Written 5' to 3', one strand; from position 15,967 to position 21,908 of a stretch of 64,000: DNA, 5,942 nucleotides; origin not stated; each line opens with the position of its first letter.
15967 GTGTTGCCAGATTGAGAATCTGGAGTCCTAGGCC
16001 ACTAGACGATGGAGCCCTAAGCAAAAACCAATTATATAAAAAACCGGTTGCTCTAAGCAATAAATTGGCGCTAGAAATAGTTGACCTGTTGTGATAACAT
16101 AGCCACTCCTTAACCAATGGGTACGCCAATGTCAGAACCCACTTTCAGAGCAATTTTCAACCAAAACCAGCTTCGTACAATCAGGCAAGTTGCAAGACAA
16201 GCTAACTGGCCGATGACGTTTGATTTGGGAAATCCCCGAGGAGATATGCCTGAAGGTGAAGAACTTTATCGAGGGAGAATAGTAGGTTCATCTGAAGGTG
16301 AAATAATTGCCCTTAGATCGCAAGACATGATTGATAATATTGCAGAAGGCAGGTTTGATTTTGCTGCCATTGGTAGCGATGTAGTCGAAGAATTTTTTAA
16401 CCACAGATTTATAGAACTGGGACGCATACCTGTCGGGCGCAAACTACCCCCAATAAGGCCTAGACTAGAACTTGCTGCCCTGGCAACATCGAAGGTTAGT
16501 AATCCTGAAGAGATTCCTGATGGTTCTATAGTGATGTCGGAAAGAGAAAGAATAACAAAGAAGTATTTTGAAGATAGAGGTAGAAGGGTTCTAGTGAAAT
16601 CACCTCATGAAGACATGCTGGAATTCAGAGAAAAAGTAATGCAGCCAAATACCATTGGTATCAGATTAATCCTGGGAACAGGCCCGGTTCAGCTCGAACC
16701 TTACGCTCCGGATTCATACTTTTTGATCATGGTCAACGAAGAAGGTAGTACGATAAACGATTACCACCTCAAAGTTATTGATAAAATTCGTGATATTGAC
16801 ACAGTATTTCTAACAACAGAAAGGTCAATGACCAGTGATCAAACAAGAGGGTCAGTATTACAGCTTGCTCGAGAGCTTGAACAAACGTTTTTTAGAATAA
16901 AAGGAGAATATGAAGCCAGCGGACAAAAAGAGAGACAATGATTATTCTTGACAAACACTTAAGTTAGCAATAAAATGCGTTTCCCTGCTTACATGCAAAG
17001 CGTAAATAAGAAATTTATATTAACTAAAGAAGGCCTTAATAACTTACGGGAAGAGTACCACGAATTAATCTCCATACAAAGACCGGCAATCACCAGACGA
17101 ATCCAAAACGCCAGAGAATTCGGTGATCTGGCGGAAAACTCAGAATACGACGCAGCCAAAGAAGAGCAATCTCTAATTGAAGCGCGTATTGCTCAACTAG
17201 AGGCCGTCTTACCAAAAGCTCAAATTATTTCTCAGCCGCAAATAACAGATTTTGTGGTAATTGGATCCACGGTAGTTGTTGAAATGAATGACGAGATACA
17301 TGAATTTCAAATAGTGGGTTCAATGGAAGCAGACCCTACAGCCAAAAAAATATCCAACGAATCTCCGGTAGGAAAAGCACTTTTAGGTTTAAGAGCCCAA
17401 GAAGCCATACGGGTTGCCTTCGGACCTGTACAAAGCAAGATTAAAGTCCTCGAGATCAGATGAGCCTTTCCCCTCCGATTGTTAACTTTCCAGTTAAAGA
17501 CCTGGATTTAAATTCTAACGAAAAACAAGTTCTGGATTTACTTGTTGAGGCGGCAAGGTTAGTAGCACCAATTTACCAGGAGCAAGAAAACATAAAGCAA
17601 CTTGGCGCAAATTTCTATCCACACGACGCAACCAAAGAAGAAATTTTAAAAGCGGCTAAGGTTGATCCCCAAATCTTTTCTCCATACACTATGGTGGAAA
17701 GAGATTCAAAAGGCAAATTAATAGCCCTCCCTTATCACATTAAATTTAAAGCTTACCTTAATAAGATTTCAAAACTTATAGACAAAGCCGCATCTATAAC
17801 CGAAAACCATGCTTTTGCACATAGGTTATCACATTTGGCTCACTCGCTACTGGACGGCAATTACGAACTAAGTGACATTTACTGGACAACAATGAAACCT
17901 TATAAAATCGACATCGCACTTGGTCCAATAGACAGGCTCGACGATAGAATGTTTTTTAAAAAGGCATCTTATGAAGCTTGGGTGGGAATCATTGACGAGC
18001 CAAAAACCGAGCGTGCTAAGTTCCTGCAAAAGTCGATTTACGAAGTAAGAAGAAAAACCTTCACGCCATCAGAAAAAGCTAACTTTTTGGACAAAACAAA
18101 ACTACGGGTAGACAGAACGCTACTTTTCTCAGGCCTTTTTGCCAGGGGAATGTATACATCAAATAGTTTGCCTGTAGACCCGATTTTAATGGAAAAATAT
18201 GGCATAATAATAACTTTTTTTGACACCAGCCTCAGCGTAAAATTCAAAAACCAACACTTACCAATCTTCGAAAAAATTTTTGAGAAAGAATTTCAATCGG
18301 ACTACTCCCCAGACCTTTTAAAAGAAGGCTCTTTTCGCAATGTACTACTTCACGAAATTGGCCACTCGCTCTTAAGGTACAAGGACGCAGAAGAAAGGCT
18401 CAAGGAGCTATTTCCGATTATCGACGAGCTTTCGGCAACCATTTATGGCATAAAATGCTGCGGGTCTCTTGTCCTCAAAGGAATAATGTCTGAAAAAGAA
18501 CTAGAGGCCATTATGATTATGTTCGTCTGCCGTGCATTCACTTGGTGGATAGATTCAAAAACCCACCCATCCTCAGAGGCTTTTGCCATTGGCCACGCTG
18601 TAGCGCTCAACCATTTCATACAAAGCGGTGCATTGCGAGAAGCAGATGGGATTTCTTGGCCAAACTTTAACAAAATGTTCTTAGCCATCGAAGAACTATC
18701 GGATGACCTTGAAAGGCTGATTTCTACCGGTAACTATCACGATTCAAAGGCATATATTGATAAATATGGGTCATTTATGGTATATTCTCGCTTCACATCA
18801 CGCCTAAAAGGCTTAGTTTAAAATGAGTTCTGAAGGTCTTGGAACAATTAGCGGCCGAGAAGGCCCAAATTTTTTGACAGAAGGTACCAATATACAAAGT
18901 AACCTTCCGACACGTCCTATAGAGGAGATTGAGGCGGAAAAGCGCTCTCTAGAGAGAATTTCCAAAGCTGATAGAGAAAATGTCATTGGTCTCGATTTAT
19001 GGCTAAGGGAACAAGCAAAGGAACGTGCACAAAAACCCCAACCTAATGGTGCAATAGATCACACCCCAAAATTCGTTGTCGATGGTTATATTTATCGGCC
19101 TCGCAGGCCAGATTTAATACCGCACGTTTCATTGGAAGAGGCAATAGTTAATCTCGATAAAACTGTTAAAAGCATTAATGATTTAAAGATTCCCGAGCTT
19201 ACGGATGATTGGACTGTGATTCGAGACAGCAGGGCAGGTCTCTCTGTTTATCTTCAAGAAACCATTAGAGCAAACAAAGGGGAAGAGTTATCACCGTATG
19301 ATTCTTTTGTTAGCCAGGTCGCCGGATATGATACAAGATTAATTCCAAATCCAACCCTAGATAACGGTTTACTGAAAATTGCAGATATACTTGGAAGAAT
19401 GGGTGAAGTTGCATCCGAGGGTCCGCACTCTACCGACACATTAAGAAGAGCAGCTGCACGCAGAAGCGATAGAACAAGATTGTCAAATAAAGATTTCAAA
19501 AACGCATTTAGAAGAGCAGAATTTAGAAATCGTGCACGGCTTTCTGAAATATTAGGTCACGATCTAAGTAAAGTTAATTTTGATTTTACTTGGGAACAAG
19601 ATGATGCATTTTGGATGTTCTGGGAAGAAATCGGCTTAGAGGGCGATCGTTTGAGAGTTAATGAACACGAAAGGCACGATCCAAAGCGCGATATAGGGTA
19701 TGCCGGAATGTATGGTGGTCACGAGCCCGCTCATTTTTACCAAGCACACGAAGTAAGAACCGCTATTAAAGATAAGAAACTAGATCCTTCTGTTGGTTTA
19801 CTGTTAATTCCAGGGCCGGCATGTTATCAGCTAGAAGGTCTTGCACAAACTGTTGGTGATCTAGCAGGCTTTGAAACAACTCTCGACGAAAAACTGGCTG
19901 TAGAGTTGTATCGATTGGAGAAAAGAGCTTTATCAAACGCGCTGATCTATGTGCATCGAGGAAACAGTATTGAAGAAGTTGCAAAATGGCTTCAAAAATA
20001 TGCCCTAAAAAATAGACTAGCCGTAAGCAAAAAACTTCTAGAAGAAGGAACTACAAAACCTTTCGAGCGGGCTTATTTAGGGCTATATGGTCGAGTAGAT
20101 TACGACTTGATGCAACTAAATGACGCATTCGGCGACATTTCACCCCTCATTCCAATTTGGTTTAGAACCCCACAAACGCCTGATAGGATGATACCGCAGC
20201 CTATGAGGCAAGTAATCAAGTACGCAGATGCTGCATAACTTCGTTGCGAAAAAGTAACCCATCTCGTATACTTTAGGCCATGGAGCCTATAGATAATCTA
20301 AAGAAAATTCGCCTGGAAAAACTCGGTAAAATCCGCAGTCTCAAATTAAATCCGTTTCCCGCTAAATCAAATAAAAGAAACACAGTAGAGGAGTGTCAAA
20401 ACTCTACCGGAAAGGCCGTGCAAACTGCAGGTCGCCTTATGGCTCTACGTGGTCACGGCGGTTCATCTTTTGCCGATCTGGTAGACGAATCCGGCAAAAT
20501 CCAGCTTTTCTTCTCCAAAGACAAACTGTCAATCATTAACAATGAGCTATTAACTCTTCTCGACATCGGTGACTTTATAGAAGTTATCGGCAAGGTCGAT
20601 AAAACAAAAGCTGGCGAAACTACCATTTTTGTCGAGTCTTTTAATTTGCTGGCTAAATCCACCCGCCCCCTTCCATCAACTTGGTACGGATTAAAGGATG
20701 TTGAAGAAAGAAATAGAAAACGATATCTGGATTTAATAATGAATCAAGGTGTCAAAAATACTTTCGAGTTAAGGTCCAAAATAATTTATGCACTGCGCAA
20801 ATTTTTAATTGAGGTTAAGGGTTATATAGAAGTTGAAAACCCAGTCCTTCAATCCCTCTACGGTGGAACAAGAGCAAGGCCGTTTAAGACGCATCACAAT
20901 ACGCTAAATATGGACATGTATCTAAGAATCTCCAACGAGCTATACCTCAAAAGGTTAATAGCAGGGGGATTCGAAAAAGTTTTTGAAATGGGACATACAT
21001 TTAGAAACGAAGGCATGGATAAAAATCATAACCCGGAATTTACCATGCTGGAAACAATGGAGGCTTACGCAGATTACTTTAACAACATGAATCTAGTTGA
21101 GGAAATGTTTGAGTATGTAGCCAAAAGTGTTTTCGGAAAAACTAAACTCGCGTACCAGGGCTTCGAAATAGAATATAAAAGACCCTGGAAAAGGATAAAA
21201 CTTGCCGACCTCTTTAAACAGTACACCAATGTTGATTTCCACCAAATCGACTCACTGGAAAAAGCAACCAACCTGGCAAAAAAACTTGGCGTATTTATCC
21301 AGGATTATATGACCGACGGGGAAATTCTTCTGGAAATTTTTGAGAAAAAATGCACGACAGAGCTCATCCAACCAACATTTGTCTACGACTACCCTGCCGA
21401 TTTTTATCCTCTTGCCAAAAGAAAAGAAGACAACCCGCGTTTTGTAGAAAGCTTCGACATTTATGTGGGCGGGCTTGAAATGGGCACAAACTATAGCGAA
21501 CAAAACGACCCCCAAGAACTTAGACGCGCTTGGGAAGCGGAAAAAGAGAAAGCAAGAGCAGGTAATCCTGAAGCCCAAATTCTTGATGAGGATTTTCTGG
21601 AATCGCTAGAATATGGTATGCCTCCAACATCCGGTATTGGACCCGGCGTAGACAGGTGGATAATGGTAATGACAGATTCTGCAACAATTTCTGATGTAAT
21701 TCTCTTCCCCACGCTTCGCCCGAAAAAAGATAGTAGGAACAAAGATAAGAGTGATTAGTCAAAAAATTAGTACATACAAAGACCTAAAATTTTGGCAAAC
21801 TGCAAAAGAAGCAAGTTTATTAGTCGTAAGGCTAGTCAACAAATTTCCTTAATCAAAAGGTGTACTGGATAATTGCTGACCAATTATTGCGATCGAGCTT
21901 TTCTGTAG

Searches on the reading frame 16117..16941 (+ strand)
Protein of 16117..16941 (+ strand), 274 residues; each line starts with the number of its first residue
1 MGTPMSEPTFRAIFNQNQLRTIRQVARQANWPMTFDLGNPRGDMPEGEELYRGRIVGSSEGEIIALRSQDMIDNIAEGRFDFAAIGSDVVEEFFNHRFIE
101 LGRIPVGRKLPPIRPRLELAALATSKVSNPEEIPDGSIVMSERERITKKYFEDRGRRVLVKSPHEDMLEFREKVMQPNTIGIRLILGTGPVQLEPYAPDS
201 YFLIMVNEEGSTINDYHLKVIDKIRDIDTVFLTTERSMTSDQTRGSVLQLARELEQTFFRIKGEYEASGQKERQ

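Call 48: search_protein_families(library=pfam, proteins=[window:16117-16941:+], max_evalue=0.00001)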
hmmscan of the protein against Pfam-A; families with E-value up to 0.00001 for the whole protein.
window:16117-16941:+ (274 aa): 1 family
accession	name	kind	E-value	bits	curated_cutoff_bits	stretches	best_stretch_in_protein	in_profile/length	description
PF01634.23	HisG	-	9e-12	45.6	25.5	1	67-255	1-157/158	ATP phosphoribosyltransferase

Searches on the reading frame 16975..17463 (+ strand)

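Call 48: search_protein_families(library=pfam, proteins=[window:16975-17463:+], max_evalue=0.00001)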
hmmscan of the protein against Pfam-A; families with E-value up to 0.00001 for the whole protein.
window:16975-17463:+ (162 aa): 2 families
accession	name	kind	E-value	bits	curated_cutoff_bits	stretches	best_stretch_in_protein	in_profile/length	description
PF03449.20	GreA_GreB_N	-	3.9e-27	94.7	24.5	1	15-84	2-71/71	Transcription elongation factor, N-terminal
PF01272.25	GreA_GreB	-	3.4e-17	62.6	26.9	1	91-161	3-75/77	Transcription elongation factor, GreA/GreB, C-term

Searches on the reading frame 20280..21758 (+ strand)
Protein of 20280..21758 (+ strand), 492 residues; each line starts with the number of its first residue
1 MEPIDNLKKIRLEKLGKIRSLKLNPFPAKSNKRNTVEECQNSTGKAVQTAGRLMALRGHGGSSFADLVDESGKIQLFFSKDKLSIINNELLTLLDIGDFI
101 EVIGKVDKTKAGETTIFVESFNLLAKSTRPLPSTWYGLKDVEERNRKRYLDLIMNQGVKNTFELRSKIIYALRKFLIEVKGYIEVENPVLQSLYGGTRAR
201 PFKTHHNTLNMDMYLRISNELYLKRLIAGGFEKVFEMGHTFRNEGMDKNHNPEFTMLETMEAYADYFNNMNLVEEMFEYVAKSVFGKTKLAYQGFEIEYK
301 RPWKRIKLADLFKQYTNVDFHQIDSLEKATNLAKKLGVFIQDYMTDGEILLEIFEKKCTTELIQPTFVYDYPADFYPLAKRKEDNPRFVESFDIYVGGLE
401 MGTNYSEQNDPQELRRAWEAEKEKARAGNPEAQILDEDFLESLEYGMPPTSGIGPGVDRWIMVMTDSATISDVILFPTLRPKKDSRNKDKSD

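Call 48: search_protein_families(library=pfam, proteins=[window:20280-21758:+], max_evalue=0.00001)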
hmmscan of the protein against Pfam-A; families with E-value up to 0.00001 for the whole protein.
window:20280-21758:+ (492 aa): 2 families
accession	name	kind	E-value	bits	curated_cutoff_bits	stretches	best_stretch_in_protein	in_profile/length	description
PF00152.25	tRNA-synt_2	-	8.8e-81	271.8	25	1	141-479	2-307/308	tRNA synthetases class II (D, K and N)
PF01336.31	tRNA_anti-codon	-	1.1e-12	48.2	27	1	47-124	1-75/75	OB-fold nucleic acid binding domain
